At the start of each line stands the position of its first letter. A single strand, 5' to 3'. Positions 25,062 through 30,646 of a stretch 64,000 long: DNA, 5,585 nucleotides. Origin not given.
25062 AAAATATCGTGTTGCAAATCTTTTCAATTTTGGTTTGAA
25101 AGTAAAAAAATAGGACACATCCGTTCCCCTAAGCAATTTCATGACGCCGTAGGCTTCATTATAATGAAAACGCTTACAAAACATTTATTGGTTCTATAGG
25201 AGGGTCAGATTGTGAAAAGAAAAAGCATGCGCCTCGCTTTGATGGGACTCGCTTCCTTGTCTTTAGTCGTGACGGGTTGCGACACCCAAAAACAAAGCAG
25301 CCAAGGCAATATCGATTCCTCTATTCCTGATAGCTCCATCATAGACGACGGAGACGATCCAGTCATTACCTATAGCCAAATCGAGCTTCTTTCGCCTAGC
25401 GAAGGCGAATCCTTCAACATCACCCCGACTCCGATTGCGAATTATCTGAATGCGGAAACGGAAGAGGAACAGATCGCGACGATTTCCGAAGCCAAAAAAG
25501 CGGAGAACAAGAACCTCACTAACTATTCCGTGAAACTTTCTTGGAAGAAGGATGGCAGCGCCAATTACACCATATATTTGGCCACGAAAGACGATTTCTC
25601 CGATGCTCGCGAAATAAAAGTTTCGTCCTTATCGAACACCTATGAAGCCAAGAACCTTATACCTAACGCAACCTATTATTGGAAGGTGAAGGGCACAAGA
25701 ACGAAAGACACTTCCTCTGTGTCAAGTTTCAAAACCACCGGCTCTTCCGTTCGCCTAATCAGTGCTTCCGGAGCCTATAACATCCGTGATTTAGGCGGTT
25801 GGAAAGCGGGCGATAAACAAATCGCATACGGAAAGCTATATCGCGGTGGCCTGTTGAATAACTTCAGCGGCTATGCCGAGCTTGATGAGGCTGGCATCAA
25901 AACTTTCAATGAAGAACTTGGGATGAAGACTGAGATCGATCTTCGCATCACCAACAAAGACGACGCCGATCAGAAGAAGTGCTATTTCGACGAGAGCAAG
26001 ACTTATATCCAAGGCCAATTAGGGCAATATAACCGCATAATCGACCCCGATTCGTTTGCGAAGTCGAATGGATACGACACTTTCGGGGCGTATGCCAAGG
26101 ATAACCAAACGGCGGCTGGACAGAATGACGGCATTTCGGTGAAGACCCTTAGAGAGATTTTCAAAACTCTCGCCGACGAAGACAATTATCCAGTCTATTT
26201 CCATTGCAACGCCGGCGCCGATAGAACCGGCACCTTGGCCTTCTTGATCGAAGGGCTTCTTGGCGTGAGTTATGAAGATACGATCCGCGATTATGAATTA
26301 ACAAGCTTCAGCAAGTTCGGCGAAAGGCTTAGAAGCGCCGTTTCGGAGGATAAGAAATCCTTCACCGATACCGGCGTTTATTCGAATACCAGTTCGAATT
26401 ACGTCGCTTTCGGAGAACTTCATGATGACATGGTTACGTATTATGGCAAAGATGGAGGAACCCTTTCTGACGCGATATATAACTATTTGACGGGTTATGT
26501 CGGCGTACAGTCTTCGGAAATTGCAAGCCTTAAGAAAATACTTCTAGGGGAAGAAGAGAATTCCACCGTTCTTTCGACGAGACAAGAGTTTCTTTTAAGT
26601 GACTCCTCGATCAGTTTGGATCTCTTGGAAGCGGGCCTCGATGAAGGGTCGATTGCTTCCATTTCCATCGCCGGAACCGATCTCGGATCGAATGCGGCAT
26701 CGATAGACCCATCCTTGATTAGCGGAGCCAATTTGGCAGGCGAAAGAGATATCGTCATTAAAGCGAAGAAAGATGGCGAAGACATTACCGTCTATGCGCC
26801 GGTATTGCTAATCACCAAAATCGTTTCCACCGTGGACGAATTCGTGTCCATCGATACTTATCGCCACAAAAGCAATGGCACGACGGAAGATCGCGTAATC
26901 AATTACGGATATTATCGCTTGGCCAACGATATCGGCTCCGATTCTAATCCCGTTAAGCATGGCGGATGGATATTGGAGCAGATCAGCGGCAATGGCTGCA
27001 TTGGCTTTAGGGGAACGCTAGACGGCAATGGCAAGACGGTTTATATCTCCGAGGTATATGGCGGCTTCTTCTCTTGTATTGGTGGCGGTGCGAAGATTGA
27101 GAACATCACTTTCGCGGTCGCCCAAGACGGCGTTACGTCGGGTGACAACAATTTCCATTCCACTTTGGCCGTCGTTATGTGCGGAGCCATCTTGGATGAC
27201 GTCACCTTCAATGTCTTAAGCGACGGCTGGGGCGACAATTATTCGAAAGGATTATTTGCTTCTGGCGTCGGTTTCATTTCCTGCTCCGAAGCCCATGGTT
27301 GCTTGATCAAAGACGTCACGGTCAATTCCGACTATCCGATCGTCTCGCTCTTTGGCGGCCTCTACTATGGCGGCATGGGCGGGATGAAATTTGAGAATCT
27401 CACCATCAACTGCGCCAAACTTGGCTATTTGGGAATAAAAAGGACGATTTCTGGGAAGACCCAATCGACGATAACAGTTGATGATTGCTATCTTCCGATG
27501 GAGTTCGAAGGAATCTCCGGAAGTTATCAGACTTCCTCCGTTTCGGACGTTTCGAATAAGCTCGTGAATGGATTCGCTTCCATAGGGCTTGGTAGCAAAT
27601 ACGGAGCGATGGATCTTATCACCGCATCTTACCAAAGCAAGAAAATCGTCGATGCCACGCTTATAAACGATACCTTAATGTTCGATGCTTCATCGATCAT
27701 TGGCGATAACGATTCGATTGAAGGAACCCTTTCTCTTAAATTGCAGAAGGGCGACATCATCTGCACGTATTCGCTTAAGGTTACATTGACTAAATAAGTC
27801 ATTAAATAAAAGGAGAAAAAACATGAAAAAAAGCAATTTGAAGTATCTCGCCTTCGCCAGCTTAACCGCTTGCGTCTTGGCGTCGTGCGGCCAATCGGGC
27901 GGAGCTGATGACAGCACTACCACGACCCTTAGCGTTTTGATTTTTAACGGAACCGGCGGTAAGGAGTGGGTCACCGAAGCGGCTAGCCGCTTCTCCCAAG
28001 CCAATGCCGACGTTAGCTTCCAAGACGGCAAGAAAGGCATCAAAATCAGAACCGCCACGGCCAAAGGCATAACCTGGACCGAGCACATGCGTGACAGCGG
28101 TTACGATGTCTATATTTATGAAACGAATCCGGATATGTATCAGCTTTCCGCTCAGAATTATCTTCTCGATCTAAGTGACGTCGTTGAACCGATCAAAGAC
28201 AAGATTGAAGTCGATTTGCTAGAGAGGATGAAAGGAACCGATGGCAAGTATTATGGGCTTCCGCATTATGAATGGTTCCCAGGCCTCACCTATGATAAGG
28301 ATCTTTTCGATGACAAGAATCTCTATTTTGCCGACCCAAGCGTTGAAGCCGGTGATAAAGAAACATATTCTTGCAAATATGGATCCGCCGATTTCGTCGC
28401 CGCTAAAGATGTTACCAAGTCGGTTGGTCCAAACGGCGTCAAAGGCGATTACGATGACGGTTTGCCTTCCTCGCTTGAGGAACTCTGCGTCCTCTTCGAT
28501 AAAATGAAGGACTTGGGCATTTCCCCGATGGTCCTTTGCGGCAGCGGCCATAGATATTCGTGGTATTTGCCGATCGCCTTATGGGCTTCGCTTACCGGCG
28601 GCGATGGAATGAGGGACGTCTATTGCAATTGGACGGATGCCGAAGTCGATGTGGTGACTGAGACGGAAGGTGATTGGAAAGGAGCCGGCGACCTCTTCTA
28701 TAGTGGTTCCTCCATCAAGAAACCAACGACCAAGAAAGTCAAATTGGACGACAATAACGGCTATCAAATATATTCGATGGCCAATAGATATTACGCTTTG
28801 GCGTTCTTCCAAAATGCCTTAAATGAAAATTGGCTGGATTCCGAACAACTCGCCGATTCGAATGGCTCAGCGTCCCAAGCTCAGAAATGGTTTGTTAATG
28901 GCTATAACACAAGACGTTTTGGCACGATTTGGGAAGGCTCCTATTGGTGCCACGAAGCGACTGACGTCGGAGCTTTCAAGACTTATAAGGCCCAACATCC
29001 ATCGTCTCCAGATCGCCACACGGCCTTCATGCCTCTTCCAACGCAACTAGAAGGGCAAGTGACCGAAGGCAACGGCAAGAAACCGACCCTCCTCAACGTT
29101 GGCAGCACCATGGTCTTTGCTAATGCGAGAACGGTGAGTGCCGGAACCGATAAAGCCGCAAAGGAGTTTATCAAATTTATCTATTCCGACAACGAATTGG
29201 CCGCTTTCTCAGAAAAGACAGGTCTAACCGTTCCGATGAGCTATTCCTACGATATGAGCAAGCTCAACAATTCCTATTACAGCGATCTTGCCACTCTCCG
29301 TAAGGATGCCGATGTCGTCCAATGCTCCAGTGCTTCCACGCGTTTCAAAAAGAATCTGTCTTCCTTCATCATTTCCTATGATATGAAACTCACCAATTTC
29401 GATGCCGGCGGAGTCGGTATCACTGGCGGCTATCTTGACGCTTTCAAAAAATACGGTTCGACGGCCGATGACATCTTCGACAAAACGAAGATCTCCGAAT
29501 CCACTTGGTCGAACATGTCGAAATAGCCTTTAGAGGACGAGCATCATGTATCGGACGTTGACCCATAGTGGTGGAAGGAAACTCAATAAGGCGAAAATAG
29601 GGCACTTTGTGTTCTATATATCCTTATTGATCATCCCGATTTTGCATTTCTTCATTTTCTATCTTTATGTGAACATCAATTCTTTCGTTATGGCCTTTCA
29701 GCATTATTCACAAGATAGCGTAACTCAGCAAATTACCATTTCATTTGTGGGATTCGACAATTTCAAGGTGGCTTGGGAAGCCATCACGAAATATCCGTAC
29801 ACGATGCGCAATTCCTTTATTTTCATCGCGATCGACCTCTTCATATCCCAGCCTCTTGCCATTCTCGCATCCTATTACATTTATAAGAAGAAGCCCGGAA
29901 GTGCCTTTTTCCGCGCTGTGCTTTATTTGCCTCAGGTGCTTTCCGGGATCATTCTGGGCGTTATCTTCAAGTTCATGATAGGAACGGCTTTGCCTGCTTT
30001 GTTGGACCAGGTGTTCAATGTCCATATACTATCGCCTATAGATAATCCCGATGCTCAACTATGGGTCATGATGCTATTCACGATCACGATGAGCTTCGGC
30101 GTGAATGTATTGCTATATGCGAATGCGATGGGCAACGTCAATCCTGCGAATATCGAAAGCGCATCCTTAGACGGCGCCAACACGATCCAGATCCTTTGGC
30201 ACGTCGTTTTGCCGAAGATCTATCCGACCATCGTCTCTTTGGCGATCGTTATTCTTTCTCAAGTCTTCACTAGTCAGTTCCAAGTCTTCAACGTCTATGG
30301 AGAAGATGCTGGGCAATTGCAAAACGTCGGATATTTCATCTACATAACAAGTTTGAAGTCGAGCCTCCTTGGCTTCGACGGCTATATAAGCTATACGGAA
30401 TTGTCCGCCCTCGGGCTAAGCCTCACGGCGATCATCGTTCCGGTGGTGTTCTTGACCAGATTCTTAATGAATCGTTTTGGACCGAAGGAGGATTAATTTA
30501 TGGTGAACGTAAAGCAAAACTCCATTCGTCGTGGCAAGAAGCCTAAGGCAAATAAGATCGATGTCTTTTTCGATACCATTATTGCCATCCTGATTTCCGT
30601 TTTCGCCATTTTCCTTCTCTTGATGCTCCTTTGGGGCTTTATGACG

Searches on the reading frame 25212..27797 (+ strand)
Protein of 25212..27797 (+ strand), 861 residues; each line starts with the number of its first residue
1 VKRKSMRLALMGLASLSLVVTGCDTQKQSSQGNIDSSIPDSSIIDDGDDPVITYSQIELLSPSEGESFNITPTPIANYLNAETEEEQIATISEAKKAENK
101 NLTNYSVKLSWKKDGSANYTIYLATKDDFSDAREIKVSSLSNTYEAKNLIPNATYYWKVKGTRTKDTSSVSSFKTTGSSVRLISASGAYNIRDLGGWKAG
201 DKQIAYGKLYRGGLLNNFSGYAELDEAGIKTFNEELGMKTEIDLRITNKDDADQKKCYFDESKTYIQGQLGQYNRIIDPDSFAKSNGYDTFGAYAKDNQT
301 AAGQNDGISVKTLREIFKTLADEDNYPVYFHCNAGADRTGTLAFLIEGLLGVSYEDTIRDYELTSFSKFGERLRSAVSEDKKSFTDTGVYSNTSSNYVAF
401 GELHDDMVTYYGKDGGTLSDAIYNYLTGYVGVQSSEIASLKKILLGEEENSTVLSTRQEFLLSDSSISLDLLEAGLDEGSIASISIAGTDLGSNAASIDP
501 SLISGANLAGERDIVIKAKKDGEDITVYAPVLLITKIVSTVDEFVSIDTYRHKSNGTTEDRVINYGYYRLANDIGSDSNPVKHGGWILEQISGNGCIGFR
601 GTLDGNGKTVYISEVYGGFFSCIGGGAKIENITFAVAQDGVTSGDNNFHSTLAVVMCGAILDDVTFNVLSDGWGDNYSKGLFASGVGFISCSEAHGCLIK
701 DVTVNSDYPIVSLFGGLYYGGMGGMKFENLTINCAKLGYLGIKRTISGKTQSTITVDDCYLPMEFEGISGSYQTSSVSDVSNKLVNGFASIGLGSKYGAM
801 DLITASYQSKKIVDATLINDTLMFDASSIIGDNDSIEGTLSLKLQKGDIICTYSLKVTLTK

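Call 67: search_protein_families(library=pfam, proteins=[window:25212-27797:+], max_evalue=0.00001)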
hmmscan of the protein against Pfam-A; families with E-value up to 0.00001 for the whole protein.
window:25212-27797:+ (861 aa): 2 families
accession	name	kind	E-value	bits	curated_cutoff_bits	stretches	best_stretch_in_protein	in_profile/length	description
PF13350.11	Y_phosphatase3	-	8.5e-28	98.4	22.2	1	184-445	2-239/240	Tyrosine phosphatase family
PF03162.18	Y_phosphatase2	-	2.5e-08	34.1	27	1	277-365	46-131/165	Tyrosine phosphatase family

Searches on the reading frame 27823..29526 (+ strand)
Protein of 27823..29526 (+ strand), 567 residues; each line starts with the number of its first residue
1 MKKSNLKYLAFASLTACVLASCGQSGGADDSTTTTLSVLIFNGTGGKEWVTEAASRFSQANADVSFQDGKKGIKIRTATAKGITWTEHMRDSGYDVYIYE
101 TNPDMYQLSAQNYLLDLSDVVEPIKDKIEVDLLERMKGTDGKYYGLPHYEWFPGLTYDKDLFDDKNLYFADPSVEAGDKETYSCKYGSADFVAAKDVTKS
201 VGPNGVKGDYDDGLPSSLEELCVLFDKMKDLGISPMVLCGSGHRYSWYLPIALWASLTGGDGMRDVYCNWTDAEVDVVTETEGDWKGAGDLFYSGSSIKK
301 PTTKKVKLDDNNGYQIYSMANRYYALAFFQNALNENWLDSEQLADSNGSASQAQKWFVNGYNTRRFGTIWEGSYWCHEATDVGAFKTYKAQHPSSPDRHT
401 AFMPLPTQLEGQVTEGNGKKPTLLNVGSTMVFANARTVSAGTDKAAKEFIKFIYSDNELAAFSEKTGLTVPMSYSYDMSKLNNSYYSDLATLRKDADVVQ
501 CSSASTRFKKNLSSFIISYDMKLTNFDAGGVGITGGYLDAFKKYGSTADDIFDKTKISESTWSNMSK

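Call 67: search_protein_families(library=pfam, proteins=[window:27823-29526:+], max_evalue=0.00001)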
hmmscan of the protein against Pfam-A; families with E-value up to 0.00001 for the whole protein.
window:27823-29526:+ (567 aa): 1 family
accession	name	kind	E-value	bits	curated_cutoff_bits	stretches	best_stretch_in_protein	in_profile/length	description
PF13416.11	SBP_bac_8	-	4.7e-08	33.6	27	0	96-171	41-108/279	Bacterial extracellular solute-binding protein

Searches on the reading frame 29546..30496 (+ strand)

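Call 67: search_protein_families(library=pfam, proteins=[window:29546-30496:+], max_evalue=0.00001)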
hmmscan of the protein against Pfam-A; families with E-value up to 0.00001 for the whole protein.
window:29546-30496:+ (316 aa): 1 family
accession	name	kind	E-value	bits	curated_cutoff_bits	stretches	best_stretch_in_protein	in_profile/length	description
PF00528.27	BPD_transp_1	-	8.1e-10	39.2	26.4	1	103-314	3-181/184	Binding-protein-dependent transport system inner membrane component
